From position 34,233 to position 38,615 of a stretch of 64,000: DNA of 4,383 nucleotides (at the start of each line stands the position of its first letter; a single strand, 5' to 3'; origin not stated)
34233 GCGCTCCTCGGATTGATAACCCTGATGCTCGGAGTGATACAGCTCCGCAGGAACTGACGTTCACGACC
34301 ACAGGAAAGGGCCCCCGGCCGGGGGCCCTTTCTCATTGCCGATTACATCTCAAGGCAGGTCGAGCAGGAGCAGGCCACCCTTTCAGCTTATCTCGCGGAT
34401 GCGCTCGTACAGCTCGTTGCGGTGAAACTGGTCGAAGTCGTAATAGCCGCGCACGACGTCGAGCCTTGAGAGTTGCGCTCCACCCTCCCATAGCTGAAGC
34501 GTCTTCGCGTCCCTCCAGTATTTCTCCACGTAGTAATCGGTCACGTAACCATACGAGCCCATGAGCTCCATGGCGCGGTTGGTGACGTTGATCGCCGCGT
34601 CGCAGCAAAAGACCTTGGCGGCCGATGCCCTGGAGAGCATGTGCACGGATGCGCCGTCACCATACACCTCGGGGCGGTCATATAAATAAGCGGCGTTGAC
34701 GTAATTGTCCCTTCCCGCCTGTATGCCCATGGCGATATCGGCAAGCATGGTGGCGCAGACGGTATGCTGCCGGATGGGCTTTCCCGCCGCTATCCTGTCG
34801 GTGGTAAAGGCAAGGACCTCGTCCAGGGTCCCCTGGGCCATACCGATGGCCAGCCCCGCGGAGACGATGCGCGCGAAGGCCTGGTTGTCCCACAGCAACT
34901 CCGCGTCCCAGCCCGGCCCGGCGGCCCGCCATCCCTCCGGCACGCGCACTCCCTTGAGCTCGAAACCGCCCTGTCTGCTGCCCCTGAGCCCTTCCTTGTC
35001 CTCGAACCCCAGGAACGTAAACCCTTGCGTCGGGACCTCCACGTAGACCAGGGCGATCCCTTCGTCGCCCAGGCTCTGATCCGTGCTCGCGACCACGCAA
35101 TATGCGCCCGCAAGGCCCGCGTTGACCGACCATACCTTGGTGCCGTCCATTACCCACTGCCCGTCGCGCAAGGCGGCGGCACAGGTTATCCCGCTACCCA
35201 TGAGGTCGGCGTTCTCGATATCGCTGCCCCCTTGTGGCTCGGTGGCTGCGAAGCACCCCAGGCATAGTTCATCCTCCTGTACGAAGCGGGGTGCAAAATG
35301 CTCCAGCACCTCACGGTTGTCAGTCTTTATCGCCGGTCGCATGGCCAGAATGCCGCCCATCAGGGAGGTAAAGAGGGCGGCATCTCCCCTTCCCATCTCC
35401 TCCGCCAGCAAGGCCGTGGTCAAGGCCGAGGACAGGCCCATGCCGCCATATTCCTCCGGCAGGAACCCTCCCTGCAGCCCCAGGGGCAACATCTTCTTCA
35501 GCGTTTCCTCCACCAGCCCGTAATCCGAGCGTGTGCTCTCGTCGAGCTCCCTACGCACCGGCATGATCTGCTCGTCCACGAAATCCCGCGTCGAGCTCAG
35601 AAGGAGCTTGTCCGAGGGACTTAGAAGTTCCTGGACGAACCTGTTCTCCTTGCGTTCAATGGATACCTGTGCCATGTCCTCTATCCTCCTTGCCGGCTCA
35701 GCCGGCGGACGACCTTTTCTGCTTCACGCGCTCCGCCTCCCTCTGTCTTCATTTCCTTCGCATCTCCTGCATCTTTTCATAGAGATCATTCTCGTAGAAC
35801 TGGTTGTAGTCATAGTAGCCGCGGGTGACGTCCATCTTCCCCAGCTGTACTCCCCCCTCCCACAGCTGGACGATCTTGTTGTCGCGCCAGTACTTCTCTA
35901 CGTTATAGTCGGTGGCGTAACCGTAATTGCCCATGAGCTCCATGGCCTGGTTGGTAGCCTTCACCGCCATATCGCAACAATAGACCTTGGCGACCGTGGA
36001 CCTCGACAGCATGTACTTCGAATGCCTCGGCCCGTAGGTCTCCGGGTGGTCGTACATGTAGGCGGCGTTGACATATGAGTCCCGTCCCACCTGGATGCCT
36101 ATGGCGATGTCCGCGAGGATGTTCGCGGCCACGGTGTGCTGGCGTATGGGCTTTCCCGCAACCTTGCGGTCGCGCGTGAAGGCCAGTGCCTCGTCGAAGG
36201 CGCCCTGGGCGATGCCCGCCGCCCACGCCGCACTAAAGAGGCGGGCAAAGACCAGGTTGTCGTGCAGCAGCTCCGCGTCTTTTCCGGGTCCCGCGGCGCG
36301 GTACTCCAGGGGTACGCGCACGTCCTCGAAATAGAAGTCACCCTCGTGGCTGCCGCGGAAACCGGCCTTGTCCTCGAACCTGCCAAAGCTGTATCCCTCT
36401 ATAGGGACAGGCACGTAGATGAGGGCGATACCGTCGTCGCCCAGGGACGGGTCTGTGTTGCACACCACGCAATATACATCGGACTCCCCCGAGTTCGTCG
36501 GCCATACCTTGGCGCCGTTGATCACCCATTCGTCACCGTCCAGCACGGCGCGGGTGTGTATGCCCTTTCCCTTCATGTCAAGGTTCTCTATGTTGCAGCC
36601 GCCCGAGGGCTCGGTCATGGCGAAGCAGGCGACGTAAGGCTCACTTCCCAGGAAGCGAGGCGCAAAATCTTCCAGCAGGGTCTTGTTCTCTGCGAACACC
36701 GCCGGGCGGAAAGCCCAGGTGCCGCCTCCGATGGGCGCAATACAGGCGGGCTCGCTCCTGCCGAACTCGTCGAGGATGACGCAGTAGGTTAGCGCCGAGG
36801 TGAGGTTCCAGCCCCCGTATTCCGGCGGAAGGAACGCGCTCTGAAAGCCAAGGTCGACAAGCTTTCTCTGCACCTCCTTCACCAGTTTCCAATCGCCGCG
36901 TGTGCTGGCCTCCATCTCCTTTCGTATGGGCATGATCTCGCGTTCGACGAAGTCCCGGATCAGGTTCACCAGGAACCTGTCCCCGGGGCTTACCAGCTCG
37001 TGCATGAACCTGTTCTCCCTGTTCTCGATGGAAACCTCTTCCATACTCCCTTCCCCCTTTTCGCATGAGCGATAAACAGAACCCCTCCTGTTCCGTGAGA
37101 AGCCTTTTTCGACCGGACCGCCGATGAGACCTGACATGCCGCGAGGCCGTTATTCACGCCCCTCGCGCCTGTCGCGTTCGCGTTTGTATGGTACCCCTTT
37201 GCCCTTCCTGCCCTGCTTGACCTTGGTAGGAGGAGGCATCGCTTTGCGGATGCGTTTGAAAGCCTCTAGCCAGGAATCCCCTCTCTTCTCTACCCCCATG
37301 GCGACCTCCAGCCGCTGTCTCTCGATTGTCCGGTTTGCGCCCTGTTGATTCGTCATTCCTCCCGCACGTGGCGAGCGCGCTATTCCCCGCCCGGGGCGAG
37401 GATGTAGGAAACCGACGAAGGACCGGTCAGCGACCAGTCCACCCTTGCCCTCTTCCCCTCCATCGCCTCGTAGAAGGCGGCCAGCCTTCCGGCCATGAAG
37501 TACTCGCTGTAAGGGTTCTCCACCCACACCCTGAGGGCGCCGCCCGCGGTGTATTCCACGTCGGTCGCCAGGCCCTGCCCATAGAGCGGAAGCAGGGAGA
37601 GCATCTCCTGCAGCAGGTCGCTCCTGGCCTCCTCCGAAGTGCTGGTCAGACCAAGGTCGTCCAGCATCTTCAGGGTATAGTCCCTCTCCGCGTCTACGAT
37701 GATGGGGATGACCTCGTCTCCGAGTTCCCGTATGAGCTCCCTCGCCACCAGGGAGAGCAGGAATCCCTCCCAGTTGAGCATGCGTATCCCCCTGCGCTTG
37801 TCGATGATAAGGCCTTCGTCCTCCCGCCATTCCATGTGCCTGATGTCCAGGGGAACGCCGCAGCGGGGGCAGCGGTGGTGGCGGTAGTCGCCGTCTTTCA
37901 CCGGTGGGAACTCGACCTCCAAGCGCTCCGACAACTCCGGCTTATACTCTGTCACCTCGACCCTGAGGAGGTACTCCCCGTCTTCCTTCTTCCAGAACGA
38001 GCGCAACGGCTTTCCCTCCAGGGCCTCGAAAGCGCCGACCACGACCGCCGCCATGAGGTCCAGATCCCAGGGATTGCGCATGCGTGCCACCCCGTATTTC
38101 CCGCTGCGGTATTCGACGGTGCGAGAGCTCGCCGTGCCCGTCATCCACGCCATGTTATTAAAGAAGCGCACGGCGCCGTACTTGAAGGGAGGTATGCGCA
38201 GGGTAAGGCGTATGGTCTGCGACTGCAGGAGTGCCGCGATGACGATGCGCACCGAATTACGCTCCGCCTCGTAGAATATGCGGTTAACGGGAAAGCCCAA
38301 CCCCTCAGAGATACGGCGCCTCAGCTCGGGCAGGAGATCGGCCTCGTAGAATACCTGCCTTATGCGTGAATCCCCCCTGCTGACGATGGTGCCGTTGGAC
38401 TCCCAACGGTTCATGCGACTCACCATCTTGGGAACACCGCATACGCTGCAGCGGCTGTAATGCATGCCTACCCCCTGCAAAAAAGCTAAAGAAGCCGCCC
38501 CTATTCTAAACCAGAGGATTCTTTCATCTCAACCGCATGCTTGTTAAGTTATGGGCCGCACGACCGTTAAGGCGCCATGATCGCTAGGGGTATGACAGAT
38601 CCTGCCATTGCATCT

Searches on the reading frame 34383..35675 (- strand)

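Call 84: search_protein_families(library=pfam, max_evalue=0.00001, proteins=[window:34383-35675:-])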
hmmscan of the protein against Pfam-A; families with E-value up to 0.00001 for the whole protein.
window:34383-35675:- (430 aa): 4 families
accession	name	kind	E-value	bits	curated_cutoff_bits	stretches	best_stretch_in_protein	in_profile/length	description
PF00441.29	Acyl-CoA_dh_1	-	4.5e-25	89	22.4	1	267-410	13-148/150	Acyl-CoA dehydrogenase, C-terminal domain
PF08028.16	Acyl-CoA_dh_2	-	5.9e-18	65.9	22.7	1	271-397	2-130/134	Acyl-CoA dehydrogenase, C-terminal domain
PF02771.21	Acyl-CoA_dh_N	-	5e-16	59.5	22.9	1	21-133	3-111/113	Acyl-CoA dehydrogenase, N-terminal domain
PF02770.24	Acyl-CoA_dh_M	-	7.3e-16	58.6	33.3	1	141-243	1-97/97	Acyl-CoA dehydrogenase, middle domain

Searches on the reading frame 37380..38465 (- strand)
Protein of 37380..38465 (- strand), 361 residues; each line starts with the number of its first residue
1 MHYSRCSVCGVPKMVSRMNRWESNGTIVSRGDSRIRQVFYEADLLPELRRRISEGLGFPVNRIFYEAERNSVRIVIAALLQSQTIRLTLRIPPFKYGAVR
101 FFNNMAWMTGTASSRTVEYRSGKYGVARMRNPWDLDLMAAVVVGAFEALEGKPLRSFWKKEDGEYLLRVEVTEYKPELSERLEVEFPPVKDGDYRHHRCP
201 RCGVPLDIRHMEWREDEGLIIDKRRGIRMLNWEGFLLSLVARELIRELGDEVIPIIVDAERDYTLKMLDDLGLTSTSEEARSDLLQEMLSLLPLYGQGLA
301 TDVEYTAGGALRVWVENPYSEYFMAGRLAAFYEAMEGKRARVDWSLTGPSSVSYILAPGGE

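Call 56: search_protein_families(library=ncbifam, max_evalue=0.00001, proteins=[window:37380-38465:-])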
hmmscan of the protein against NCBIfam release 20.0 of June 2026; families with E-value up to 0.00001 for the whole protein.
window:37380-38465:- (361 aa): 0 families
